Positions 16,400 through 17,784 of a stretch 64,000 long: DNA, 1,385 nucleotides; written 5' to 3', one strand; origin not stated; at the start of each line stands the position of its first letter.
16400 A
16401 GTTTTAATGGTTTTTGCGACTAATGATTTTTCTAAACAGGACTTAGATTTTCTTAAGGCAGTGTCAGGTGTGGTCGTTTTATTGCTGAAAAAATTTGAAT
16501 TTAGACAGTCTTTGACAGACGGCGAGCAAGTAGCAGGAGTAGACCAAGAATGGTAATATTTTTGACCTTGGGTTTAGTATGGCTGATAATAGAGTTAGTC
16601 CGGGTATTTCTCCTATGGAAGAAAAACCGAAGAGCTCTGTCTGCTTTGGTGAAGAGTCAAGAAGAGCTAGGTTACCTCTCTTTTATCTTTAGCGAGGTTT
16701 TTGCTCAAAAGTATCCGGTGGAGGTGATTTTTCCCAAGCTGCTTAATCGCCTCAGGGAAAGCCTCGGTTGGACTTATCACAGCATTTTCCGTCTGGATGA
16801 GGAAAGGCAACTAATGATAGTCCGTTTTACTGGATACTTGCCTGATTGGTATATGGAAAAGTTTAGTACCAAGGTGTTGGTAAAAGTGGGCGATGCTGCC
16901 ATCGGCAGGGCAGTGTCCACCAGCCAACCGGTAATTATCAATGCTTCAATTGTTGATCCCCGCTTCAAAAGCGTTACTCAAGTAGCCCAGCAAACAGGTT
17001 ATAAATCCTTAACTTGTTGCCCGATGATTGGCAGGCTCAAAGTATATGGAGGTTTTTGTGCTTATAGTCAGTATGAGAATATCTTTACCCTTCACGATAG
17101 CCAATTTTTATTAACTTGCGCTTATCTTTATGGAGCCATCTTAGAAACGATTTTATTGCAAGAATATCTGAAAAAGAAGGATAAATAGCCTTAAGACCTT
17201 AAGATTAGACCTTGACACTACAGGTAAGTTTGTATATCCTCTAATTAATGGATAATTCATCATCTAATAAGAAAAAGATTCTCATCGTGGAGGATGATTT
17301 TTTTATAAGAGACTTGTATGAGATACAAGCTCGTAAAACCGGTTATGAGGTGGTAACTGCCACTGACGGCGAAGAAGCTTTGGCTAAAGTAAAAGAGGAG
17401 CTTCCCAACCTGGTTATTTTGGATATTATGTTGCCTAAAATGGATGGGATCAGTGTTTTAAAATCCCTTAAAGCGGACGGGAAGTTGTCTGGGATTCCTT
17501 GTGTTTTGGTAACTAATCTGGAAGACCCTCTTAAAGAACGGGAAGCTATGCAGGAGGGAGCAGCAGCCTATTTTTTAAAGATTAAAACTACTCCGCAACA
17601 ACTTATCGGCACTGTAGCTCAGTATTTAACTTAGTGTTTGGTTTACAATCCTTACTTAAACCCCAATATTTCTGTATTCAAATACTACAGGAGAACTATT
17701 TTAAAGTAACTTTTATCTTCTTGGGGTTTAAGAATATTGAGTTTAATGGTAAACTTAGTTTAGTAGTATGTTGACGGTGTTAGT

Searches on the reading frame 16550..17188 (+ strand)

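Call 3: search_protein_families(library=pfam, proteins=[window:16550-17188:+], max_evalue=1)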
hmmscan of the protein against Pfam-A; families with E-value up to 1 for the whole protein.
window:16550-17188:+ (212 aa): 2 families
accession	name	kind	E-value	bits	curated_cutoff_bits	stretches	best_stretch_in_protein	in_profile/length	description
PF01590.32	GAF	-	2.5e-11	44.7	22.4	1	58-195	3-130/133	GAF domain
PF13185.12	GAF_2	-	1.5e-10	41.8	28.6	1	57-199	4-136/136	GAF domain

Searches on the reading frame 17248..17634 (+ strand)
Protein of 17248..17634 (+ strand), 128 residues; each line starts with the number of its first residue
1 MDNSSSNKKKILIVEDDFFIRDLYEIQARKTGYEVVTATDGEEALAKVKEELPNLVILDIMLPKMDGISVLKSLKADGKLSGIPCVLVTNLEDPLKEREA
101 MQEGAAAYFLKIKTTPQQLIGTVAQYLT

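Call 3: search_protein_families(library=pfam, proteins=[window:17248-17634:+], max_evalue=1)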
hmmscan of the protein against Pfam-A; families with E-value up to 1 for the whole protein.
window:17248-17634:+ (128 aa): 2 families
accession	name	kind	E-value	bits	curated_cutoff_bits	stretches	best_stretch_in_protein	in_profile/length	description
PF00072.30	Response_reg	-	5.8e-22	78.4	30.2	1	11-119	1-106/111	Response regulator receiver domain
PF23198.2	PDE8A_N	-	0.0071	16.7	29.6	1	20-94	22-97/147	PDE8A-like, N-terminal domain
